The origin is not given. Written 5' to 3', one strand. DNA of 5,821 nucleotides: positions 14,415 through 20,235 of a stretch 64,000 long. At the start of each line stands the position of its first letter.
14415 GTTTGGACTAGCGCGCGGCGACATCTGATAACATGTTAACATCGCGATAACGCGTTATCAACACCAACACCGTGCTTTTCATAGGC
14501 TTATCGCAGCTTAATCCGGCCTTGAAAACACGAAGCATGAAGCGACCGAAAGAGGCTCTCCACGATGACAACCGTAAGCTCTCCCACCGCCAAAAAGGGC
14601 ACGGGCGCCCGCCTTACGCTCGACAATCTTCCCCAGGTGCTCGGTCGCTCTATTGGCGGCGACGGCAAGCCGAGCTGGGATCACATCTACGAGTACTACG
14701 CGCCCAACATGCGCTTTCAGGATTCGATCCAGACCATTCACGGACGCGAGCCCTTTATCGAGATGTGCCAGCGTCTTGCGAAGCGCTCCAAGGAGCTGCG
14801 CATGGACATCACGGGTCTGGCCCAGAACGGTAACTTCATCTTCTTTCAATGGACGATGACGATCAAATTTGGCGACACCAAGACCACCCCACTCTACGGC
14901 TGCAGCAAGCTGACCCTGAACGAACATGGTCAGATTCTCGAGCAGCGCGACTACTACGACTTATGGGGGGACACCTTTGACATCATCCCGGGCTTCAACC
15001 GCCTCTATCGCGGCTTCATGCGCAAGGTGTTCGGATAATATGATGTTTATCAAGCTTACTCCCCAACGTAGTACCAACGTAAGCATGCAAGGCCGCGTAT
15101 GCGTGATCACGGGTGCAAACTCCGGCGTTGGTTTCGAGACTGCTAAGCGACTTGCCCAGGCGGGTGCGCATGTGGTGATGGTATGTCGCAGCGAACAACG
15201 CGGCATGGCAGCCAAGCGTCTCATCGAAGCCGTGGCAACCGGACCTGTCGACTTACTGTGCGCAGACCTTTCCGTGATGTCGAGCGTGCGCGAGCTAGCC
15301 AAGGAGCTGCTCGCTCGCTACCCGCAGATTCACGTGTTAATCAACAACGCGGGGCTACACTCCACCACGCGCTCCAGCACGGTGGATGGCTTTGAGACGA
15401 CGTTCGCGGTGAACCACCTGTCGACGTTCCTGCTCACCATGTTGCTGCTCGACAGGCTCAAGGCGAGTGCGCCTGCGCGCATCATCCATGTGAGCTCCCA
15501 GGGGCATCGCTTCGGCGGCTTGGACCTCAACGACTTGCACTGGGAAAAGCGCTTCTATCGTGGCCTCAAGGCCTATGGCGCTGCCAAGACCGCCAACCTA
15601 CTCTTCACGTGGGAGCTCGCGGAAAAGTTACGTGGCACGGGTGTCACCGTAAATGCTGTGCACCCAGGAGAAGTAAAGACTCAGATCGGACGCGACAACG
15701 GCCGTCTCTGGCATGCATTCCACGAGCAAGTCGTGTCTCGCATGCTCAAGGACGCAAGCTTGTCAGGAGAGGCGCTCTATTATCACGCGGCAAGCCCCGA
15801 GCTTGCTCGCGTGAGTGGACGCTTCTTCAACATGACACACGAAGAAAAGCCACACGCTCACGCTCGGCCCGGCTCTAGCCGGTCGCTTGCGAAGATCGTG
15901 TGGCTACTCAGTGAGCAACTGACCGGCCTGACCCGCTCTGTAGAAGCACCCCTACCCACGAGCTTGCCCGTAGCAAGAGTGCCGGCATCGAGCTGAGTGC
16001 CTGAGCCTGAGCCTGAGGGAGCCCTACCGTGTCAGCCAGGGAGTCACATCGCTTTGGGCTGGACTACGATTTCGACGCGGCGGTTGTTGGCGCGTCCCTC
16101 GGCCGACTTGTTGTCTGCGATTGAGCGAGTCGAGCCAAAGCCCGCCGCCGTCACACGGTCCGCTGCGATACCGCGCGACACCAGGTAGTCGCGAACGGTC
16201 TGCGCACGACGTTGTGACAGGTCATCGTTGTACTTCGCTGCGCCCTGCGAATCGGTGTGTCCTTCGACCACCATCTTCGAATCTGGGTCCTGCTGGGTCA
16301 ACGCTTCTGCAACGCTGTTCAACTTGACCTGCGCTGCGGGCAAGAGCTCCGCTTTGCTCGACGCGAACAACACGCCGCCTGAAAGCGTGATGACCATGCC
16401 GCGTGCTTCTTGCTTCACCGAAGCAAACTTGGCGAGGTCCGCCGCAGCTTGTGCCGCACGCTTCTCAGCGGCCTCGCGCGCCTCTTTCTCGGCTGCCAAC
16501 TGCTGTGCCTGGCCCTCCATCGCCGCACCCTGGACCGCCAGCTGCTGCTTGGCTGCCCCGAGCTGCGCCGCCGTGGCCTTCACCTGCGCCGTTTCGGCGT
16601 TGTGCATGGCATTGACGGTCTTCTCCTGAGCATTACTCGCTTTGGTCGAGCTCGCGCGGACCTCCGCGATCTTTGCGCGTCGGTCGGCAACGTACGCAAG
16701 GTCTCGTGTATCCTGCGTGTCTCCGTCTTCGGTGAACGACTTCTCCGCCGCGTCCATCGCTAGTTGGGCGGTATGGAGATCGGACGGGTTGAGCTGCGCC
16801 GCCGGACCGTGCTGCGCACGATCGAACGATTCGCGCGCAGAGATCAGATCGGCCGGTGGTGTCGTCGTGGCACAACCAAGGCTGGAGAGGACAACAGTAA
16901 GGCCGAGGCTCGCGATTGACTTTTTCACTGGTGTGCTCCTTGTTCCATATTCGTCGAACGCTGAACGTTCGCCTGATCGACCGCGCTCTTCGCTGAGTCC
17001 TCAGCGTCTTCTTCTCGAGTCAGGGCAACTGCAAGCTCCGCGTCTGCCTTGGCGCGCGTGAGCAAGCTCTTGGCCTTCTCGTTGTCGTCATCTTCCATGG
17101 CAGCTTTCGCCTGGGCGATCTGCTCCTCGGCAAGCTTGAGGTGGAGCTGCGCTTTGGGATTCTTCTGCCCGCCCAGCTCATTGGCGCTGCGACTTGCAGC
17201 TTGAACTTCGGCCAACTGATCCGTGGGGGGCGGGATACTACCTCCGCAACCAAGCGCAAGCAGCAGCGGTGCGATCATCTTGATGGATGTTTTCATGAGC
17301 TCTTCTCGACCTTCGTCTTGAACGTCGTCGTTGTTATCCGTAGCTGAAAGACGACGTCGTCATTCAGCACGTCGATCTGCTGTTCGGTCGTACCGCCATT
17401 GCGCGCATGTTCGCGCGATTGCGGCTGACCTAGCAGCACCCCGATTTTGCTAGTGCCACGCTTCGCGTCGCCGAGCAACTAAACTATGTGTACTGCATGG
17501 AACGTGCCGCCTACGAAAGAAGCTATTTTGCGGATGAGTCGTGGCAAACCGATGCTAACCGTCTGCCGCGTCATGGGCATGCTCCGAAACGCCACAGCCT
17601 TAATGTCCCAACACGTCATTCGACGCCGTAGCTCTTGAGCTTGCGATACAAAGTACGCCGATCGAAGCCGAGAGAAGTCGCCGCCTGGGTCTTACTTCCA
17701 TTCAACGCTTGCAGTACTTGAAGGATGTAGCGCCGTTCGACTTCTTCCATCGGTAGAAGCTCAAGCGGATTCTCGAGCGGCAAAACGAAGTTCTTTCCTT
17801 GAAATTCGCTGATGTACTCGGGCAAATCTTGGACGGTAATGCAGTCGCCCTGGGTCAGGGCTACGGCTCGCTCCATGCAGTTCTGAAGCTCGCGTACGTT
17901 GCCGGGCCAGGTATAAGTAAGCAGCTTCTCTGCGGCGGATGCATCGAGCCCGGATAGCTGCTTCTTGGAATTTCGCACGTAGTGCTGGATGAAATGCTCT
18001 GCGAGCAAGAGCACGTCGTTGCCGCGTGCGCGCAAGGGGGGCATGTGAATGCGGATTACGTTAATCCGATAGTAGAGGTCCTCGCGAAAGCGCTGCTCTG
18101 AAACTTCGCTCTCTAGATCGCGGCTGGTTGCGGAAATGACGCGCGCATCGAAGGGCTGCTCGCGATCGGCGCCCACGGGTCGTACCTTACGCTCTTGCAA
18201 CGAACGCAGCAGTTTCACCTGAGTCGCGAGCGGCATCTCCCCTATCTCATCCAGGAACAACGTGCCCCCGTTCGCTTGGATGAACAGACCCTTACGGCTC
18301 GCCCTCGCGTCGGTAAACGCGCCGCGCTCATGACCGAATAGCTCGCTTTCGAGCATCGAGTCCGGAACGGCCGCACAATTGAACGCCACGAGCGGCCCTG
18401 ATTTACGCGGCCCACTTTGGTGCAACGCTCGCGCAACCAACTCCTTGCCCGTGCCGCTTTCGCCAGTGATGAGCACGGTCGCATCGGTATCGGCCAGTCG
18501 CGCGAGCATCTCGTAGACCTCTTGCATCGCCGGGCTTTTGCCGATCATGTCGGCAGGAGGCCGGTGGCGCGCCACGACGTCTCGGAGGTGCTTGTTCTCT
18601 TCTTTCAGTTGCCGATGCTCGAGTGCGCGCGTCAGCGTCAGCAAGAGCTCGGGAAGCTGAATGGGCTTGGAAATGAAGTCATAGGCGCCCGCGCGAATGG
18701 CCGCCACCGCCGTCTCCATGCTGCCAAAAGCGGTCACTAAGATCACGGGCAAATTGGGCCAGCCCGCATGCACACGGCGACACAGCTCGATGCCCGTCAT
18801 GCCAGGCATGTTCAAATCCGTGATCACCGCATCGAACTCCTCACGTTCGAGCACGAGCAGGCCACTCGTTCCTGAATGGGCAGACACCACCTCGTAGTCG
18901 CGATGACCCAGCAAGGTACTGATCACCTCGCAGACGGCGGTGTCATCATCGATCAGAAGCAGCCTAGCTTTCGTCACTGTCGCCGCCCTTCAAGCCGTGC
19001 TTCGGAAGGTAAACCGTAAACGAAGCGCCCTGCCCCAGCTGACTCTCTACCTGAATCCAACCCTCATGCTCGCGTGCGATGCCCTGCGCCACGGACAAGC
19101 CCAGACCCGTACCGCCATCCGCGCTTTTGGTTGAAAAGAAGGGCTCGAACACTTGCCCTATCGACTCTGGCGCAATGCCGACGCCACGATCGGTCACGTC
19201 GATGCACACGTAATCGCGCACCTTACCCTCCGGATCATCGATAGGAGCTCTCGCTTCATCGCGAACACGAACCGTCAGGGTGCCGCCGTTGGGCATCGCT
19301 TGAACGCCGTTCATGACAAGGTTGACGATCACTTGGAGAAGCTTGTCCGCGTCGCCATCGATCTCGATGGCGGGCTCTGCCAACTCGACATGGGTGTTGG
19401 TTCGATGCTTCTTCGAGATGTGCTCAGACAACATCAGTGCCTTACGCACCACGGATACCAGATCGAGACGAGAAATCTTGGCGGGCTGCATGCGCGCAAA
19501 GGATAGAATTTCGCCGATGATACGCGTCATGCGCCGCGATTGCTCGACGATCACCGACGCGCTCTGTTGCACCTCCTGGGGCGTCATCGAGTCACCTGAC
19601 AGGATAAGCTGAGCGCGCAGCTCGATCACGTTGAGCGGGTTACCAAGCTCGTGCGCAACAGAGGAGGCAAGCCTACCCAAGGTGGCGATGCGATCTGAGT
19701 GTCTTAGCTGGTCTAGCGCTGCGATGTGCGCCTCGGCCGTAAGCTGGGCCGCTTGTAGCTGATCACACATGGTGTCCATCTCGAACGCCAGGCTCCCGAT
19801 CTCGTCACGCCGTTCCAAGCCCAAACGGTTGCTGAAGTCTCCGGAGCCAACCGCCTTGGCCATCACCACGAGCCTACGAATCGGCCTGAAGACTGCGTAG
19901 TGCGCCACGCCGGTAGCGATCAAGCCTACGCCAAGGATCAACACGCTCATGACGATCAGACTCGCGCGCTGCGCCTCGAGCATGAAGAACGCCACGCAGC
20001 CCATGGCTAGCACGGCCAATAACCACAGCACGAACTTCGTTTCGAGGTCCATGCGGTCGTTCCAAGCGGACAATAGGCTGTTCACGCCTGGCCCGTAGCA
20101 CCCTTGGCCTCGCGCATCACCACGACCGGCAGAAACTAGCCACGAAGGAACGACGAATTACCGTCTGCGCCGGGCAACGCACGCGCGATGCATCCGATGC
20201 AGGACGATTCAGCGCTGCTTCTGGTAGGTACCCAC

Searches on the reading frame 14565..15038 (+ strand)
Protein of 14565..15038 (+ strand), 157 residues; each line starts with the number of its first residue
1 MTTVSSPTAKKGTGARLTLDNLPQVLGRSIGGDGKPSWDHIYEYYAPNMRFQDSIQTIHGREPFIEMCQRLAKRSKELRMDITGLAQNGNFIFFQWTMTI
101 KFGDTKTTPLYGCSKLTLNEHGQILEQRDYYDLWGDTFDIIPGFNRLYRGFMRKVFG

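Call 40: search_protein_families(library=pfam, proteins=[window:14565-15038:+], max_evalue=0.0001)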
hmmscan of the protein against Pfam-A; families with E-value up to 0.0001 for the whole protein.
window:14565-15038:+ (157 aa): 2 families
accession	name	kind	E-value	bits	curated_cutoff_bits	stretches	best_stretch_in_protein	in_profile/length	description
PF12680.13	SnoaL_2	-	3.3e-12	47.3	27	1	38-126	13-101/102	SnoaL-like domain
PF10184.16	DUF2358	-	9.7e-07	29.5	24.3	1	39-126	18-112/113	Uncharacterized conserved protein (DUF2358)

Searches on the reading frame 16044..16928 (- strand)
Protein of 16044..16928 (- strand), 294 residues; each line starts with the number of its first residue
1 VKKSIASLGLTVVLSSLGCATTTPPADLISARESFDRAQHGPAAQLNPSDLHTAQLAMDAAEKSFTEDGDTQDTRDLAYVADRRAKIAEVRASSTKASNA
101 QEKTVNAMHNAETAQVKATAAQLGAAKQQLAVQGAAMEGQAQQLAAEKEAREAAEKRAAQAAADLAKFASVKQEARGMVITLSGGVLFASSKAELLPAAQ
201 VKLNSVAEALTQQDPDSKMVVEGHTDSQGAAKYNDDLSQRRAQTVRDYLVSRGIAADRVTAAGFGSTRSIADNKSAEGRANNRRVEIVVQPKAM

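Call 40: search_protein_families(library=pfam, proteins=[window:16044-16928:-], max_evalue=0.0001)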
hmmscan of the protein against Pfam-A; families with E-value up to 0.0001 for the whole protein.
window:16044-16928:- (294 aa): 2 families
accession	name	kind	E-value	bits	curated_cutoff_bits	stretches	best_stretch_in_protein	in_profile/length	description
PF00691.25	OmpA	-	7.6e-25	87.6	27.2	1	187-283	1-98/98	OmpA family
PF14346.11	DUF4398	-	2.5e-12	47.5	27.9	1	27-102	2-76/78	Domain of unknown function (DUF4398)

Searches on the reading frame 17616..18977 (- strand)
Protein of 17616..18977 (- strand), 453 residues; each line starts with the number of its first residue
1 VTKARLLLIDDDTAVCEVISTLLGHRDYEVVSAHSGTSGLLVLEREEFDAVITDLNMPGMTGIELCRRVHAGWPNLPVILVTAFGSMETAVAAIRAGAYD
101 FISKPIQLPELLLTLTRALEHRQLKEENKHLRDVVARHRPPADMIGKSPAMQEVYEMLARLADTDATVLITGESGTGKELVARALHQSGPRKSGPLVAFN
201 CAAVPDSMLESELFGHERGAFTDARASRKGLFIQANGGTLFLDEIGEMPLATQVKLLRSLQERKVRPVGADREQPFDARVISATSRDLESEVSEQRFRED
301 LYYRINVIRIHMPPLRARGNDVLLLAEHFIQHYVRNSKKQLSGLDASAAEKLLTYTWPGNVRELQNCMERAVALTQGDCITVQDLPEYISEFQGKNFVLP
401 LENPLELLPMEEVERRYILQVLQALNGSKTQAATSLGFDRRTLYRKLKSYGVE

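Call 41: search_protein_families(library=pfam, proteins=[window:17616-18977:-], max_evalue=0.0001)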
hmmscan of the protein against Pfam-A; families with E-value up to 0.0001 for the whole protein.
window:17616-18977:- (453 aa): 6 families
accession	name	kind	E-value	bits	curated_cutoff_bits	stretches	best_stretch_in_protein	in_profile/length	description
PF00158.32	Sigma54_activat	-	3.1e-72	242.1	20.2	1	144-311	1-168/168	Sigma-54 interaction domain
PF00072.30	Response_reg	-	1.2e-29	103.1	30.2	1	7-113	2-108/111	Response regulator receiver domain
PF25601.1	AAA_lid_14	-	1.2e-25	89.6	27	1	316-393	1-78/87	AAA+ ATPase lid domain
PF14532.12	Sigma54_activ_2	-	1.3e-25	90.6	25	1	145-315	1-138/138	Sigma-54 interaction domain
PF02954.25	HTH_8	-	7.3e-13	48.5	22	1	410-450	2-42/42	Bacterial regulatory protein, Fis family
PF07728.20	AAA_5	-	6e-07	30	22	1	168-289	2-125/139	AAA domain (dynein-related subfamily)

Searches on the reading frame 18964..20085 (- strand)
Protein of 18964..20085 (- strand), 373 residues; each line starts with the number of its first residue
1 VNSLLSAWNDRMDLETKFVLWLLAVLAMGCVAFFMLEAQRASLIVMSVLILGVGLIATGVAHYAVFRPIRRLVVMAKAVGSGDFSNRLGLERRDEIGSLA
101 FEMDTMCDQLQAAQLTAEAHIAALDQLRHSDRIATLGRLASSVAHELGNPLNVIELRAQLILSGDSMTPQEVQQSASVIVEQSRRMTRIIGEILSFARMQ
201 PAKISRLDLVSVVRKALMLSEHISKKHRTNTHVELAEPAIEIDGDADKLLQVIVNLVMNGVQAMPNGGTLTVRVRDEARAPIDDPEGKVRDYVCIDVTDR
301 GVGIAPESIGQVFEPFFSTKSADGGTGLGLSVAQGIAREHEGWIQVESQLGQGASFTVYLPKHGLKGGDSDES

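Call 41: search_protein_families(library=pfam, proteins=[window:18964-20085:-], max_evalue=0.0001)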
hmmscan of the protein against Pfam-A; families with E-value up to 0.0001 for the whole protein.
window:18964-20085:- (373 aa): 3 families
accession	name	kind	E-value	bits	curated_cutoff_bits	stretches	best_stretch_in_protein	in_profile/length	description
PF02518.31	HATPase_c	-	1.2e-25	90.6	26.4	1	244-362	1-109/111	Histidine kinase-, DNA gyrase B-, and HSP90-like ATPase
PF00512.31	HisKA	-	3.1e-13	50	26.9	1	136-200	2-64/66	His Kinase A (phospho-acceptor) domain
PF00672.30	HAMP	-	9.6e-11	42.3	25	1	65-111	6-52/53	HAMP domain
